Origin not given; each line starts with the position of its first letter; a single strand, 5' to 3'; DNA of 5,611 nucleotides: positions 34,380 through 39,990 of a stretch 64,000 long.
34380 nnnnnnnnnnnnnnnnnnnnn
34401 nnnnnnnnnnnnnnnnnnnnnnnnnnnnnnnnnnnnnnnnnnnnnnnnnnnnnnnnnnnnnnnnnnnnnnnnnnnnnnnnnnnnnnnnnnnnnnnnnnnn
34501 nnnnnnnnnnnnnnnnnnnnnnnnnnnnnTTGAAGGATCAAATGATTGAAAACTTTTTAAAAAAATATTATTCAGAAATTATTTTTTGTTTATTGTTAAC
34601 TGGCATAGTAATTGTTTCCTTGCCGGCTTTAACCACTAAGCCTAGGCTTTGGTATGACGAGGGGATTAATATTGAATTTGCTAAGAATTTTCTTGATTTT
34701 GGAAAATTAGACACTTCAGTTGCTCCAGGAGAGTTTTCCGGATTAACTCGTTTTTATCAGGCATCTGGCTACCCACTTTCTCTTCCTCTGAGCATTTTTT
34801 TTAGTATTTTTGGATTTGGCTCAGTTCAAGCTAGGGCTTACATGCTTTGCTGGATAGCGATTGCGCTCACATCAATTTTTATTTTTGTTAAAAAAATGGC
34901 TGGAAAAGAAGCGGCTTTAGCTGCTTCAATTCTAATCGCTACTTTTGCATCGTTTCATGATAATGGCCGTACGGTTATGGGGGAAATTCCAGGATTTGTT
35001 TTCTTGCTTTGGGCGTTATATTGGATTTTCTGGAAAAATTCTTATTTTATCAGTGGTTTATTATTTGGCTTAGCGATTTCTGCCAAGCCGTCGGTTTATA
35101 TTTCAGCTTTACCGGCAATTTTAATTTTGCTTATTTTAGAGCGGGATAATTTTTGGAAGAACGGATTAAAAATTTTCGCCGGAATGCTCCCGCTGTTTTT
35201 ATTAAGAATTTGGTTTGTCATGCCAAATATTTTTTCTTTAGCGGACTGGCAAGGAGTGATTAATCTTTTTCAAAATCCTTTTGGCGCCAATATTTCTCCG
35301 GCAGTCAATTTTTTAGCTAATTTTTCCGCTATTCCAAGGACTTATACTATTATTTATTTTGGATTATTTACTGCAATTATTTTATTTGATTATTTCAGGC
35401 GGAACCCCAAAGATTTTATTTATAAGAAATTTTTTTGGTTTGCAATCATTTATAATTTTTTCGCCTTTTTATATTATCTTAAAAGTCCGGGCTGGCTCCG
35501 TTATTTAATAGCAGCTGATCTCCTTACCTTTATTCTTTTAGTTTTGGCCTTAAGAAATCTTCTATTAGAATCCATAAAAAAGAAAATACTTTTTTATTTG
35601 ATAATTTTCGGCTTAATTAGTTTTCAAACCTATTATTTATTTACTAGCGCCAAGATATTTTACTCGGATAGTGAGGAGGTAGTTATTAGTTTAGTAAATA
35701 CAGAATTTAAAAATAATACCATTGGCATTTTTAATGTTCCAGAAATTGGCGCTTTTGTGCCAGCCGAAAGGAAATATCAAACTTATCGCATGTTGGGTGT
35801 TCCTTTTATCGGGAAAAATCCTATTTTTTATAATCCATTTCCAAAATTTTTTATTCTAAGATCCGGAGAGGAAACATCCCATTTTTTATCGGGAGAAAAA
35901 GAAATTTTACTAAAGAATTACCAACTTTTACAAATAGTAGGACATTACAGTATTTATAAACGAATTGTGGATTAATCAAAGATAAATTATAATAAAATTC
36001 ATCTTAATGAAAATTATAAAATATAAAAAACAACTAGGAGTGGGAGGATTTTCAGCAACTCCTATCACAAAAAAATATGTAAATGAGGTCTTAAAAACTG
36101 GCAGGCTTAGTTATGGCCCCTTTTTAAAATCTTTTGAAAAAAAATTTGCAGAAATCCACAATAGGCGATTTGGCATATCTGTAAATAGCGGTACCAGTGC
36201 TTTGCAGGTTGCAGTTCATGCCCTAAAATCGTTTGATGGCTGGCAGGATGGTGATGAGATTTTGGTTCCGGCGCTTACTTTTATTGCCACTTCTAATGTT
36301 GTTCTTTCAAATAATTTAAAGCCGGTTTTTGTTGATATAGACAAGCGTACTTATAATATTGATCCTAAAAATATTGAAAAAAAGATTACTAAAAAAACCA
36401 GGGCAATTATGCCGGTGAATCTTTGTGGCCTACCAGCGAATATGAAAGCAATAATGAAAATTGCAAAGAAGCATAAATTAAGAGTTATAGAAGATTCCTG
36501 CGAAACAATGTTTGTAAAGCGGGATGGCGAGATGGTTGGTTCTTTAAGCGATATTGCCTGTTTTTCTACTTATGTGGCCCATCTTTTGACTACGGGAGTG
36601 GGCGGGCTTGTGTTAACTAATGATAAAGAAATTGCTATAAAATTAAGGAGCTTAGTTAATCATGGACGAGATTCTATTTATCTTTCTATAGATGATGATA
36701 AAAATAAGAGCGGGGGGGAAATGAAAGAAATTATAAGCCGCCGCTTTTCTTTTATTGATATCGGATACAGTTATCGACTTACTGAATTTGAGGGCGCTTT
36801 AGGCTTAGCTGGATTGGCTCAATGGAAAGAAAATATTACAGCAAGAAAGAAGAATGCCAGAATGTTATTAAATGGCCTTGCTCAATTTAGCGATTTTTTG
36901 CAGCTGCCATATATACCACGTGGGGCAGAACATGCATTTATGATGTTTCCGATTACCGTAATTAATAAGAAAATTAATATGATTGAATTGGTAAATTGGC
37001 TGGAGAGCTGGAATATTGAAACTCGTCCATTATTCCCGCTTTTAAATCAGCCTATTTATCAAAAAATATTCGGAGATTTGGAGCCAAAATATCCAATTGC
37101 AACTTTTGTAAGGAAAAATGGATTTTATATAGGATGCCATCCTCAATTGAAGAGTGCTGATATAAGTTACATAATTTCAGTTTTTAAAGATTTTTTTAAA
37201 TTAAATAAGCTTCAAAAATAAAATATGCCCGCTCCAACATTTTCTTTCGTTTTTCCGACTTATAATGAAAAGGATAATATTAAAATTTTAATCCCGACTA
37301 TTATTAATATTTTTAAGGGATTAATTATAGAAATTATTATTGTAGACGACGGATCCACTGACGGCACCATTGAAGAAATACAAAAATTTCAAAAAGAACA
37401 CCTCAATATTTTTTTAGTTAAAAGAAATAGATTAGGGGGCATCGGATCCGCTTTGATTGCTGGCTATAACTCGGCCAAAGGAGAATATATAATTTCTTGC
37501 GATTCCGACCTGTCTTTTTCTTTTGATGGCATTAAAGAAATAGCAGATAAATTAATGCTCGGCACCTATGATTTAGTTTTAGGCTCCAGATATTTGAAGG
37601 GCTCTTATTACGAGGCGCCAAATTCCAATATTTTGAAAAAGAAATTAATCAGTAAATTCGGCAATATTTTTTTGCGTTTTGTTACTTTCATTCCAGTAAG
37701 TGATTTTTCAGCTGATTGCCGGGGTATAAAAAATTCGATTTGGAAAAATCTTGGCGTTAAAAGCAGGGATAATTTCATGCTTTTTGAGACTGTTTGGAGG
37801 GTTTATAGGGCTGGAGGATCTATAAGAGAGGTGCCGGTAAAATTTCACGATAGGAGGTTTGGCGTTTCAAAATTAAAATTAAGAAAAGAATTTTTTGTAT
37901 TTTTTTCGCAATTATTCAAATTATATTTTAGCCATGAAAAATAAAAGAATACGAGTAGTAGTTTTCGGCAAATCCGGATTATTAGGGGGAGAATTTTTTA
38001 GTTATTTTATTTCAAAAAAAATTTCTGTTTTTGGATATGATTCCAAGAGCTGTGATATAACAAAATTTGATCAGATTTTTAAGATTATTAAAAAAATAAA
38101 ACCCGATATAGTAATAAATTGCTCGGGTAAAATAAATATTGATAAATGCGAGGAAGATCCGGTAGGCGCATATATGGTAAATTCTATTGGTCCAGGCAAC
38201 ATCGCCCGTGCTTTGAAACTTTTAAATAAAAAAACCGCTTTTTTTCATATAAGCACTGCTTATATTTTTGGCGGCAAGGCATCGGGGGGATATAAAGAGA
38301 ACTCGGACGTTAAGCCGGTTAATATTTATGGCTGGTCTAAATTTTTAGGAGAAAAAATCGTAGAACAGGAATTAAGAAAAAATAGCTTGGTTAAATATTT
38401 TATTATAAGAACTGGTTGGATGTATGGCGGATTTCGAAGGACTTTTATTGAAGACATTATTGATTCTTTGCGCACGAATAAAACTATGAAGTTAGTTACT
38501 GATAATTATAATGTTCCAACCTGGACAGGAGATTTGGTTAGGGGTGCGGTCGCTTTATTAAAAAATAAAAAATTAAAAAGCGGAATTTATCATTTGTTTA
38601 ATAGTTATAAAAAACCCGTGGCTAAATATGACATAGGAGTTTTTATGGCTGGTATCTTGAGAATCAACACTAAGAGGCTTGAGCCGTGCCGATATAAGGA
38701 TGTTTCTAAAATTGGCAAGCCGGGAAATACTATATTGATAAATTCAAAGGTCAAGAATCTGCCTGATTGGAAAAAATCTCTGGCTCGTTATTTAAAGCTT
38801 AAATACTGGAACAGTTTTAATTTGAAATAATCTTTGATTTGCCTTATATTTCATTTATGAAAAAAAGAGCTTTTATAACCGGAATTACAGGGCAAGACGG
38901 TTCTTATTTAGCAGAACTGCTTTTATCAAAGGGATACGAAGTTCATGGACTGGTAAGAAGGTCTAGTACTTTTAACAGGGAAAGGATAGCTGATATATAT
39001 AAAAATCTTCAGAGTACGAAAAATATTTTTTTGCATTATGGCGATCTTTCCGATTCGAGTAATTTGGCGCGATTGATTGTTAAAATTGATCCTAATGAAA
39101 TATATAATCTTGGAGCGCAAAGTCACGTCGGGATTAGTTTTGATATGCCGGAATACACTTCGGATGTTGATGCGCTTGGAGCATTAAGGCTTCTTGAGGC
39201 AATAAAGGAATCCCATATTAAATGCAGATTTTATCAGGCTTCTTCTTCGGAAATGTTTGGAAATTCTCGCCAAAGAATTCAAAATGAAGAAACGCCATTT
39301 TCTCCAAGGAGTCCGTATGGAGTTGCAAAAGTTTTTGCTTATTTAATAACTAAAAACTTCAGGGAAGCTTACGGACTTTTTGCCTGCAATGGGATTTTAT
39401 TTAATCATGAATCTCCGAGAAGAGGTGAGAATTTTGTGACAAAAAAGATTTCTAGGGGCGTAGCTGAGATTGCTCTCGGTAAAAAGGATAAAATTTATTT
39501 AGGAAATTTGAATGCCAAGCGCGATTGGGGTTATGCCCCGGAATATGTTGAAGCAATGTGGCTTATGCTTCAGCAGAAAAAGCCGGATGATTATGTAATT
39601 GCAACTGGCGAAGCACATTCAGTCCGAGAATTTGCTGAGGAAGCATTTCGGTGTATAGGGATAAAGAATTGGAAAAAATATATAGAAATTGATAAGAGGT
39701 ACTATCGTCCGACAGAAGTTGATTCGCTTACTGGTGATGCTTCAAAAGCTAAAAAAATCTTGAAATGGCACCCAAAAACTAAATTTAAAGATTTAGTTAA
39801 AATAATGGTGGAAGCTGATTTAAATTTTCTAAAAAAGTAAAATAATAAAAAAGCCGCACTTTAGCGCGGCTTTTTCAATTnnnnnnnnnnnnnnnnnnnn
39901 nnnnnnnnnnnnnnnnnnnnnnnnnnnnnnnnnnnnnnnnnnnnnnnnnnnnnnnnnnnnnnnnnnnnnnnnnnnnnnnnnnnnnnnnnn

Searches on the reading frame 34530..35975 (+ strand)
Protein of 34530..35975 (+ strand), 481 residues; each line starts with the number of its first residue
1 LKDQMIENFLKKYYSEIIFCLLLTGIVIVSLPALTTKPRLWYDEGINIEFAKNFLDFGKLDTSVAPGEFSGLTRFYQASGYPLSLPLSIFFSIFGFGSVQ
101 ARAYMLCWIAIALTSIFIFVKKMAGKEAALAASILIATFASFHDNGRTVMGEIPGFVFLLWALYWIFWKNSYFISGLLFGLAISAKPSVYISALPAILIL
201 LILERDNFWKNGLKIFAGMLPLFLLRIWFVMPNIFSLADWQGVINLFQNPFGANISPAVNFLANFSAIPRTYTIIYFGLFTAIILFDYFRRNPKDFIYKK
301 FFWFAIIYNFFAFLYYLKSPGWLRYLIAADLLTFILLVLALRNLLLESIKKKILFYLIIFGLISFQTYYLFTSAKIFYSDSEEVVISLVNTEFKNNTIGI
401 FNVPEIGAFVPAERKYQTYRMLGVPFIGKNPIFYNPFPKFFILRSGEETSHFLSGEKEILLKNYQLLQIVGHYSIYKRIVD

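Call 24: search_protein_families(library=pfam, proteins=[window:34530-35975:+], max_evalue=0.01)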
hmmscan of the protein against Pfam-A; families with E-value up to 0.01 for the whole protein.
window:34530-35975:+ (481 aa): 1 family
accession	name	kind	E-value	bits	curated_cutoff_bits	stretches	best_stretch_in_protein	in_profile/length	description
PF13231.12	PMT_2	-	7e-09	36.5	26.1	1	87-225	10-154/160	Dolichyl-phosphate-mannose-protein mannosyltransferase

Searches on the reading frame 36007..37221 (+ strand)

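Call 56: search_protein_families(library=pfam, proteins=[window:36007-37221:+], max_evalue=0.0001)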
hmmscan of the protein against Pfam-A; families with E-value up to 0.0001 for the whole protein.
window:36007-37221:+ (404 aa): 4 families
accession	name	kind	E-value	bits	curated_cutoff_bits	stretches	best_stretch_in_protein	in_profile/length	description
PF01041.23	DegT_DnrJ_EryC1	-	4.2e-92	309.6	19.8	1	22-392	8-358/360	DegT/DnrJ/EryC1/StrS aminotransferase family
PF00155.27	Aminotran_1_2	-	5.2e-07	29.6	19.7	1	30-164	32-186/361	Aminotransferase class I and II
PF01053.26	Cys_Met_Meta_PP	-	1.3e-06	27.7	27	1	38-165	52-175/381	Cys/Met metabolism PLP-dependent enzyme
PF00266.25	Aminotran_5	-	7.3e-05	22.3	21.5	1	58-189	66-200/371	Aminotransferase class-V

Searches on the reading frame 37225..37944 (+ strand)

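Call 56: search_protein_families(library=pfam, proteins=[window:37225-37944:+], max_evalue=0.0001)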
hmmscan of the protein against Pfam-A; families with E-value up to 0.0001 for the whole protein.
window:37225-37944:+ (239 aa): 2 families
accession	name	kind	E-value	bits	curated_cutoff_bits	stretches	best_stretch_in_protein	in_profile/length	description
PF00535.33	Glycos_transf_2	-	6.3e-28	98.2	23.3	1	7-174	1-165/168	Glycosyl transferase family 2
PF10111.15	Glyco_tranf_2_2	-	9.2e-08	32.3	27.3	1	8-108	2-104/276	Glycosyltransferase like family 2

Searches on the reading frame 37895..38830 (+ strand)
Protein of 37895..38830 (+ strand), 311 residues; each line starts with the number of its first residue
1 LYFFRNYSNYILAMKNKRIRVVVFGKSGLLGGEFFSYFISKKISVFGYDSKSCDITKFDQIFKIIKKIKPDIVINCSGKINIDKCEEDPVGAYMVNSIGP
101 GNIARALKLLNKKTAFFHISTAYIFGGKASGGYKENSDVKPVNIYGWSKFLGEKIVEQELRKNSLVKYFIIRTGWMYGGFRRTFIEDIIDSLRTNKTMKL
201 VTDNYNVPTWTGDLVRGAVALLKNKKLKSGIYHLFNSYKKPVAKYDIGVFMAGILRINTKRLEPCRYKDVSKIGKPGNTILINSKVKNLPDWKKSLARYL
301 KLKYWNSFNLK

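Call 56: search_protein_families(library=pfam, proteins=[window:37895-38830:+], max_evalue=0.0001)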
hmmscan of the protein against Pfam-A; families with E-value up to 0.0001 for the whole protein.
window:37895-38830:+ (311 aa): 5 families
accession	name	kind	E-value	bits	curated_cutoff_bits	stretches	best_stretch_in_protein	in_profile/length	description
PF04321.23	RmlD_sub_bind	-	2.7e-54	184.6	27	1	20-301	2-283/287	RmlD substrate binding domain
PF01370.27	Epimerase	-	1.7e-22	80.5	20.9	1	21-226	1-229/240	NAD dependent epimerase/dehydratase family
PF16363.11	GDP_Man_Dehyd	-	3.3e-16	60.1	27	1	52-227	58-242/332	GDP-mannose 4,6 dehydratase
PF07993.18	NAD_binding_4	-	5e-09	36.1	20.1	1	71-182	90-210/258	Male sterility protein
PF02719.21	Polysacc_synt_2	-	3.5e-06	26.9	20.2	1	53-174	61-169/293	Polysaccharide biosynthesis protein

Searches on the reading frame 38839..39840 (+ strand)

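Call 56: search_protein_families(library=pfam, proteins=[window:38839-39840:+], max_evalue=0.0001)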
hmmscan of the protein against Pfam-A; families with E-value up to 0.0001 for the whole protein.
window:38839-39840:+ (333 aa): 3 families
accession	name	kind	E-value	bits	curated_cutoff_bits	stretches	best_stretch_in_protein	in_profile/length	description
PF16363.11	GDP_Man_Dehyd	-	2.6e-139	464.7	27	1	12-323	1-332/332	GDP-mannose 4,6 dehydratase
PF01370.27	Epimerase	-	3.8e-70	236.5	20.9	1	12-255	2-240/240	NAD dependent epimerase/dehydratase family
PF04321.23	RmlD_sub_bind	-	1.7e-07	31.1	27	1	12-165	4-130/287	RmlD substrate binding domain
